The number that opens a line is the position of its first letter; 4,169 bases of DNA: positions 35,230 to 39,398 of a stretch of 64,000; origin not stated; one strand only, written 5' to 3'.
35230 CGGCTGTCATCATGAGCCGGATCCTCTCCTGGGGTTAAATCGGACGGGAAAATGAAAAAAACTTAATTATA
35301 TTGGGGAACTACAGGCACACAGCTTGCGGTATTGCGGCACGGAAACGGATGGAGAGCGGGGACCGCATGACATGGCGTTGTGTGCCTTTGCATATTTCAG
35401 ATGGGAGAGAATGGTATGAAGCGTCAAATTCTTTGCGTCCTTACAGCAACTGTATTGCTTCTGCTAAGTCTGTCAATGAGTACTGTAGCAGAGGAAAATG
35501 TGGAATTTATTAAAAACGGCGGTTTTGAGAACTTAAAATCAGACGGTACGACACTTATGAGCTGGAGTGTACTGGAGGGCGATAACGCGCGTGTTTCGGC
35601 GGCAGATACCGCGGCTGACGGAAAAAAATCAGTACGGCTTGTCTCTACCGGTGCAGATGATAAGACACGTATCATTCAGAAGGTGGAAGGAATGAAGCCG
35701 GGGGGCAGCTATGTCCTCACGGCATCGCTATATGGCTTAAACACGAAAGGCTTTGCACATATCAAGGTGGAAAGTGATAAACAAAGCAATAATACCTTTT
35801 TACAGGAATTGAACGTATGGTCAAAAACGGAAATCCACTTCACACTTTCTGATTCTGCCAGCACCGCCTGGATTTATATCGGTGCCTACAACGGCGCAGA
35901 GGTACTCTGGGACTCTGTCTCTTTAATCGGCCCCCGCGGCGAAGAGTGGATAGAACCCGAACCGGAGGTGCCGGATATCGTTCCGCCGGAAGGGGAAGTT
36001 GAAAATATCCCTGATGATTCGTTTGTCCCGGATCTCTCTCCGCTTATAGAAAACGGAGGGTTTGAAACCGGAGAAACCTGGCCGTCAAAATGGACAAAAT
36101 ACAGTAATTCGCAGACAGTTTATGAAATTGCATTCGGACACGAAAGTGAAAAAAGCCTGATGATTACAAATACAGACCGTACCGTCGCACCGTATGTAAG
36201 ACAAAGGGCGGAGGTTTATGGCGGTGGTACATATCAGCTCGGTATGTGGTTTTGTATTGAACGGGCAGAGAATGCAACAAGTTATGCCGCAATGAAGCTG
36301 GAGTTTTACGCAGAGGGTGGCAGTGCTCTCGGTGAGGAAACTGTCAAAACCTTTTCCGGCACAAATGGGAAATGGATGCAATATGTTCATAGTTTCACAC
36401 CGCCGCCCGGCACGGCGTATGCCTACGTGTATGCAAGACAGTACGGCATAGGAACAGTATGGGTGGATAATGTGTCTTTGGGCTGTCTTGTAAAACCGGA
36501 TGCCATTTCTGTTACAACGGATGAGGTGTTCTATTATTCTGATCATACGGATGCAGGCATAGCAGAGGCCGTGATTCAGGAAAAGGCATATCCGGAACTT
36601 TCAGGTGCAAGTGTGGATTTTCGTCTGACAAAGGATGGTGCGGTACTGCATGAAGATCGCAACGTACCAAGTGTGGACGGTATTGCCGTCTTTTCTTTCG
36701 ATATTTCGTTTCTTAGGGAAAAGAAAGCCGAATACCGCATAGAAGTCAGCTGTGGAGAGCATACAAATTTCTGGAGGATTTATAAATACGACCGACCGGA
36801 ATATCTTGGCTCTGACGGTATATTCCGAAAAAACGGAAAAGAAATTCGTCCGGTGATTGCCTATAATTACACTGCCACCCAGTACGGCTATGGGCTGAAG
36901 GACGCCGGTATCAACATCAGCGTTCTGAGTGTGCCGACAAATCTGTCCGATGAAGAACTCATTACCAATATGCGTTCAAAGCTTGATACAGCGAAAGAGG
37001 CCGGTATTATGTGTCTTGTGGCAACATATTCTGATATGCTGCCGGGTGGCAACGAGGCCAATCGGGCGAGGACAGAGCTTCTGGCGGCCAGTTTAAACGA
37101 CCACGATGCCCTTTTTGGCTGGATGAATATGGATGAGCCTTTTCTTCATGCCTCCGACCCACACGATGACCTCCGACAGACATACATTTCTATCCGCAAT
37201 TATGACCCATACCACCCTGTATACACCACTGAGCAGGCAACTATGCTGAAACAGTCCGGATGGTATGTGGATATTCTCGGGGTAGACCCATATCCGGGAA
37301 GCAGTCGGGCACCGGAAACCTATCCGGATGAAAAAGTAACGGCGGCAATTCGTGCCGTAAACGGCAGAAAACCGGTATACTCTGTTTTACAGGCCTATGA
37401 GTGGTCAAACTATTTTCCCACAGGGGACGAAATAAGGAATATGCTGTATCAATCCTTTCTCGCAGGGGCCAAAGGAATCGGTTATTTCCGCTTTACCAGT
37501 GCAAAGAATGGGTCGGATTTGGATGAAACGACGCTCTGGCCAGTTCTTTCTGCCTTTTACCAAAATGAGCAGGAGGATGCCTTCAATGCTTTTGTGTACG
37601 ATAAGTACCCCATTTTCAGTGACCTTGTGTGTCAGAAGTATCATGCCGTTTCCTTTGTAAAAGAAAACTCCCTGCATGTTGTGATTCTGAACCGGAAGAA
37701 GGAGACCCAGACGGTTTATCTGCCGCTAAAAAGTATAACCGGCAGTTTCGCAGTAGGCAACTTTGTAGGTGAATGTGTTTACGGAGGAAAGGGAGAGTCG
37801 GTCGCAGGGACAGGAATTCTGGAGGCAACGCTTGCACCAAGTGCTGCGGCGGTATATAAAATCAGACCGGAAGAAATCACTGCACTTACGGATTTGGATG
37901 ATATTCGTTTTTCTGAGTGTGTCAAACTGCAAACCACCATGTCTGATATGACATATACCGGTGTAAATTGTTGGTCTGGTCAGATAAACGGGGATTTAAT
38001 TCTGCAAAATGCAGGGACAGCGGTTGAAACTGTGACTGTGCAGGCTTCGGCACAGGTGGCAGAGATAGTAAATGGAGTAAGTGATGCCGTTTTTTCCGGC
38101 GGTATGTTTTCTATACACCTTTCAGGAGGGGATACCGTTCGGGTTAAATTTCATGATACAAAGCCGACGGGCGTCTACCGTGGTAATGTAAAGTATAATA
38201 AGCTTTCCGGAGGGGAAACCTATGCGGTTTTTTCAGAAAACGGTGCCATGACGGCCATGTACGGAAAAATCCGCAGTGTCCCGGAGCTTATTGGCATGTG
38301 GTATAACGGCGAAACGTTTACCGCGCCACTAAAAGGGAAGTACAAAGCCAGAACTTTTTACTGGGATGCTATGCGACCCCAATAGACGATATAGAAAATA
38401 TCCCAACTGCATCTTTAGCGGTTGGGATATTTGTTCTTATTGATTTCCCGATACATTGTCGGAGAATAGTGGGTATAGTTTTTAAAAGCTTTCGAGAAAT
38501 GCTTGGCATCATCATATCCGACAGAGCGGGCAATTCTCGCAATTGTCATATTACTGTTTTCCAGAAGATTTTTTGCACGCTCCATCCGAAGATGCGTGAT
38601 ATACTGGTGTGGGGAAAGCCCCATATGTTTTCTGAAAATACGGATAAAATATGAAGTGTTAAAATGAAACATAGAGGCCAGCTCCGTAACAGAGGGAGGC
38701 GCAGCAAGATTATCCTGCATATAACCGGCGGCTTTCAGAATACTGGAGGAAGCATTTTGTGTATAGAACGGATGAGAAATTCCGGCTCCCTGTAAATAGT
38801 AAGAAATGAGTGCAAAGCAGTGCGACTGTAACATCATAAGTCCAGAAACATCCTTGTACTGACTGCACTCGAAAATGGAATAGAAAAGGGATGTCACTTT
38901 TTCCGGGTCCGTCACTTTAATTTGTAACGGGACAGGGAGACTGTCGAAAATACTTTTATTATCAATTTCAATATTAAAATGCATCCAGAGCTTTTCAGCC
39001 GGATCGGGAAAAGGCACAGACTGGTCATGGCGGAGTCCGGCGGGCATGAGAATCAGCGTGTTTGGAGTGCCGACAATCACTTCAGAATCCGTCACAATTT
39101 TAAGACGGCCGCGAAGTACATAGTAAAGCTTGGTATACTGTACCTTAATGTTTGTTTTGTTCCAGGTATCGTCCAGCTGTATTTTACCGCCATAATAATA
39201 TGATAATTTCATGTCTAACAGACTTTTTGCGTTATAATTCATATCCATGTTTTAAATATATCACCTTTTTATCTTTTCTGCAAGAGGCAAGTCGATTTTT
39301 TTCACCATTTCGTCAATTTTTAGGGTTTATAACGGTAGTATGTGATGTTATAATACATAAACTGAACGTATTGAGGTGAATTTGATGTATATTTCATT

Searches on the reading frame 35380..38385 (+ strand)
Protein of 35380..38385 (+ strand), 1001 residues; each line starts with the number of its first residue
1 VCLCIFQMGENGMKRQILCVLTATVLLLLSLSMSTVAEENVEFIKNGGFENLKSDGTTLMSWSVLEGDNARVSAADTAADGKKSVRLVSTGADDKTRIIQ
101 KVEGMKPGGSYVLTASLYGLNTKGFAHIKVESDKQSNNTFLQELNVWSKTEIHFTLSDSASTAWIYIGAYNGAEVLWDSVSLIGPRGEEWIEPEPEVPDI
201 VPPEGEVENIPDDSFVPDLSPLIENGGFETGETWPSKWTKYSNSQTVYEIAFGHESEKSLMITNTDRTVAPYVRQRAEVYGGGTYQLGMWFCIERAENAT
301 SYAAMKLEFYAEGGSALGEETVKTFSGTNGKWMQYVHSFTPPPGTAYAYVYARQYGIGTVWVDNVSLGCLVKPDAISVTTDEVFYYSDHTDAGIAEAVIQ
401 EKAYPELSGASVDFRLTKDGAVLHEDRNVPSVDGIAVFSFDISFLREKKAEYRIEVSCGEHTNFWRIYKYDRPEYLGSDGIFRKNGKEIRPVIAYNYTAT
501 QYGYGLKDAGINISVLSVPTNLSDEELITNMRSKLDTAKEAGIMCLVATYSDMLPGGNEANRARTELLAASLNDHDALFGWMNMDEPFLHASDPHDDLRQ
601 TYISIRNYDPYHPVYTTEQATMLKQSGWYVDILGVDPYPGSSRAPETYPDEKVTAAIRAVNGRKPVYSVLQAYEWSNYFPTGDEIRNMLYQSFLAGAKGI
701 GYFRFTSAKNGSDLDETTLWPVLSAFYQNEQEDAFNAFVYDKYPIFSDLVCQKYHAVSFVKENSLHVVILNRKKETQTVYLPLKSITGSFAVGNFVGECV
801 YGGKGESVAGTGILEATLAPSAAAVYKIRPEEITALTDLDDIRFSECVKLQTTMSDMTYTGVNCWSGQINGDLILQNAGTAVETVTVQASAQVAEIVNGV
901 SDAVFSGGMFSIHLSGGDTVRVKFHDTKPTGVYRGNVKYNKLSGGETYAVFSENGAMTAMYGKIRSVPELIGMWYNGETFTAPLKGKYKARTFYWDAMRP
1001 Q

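Call 38: search_protein_families(library=pfam, proteins=[window:35380-38385:+], max_evalue=0.00001)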
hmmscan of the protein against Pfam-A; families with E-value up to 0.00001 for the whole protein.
window:35380-38385:+ (1001 aa): 1 family
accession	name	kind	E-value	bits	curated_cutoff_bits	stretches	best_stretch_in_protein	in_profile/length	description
PF02018.23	CBM_4_9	-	1.1e-14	55.4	25.9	2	42-167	2-129/136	Carbohydrate binding domain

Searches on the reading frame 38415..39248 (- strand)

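Call 38: search_protein_families(library=pfam, proteins=[window:38415-39248:-], max_evalue=0.00001)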
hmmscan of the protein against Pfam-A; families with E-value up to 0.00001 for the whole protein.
window:38415-39248:- (277 aa): 2 families
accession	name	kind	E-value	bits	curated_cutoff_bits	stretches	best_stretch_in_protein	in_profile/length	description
PF12833.13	HTH_18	-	3.3e-24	85.4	33.6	1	190-268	1-79/80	Helix-turn-helix domain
PF00165.29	HTH_AraC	-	3e-22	78.7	26.6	2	177-218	1-42/42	Bacterial regulatory helix-turn-helix proteins, AraC family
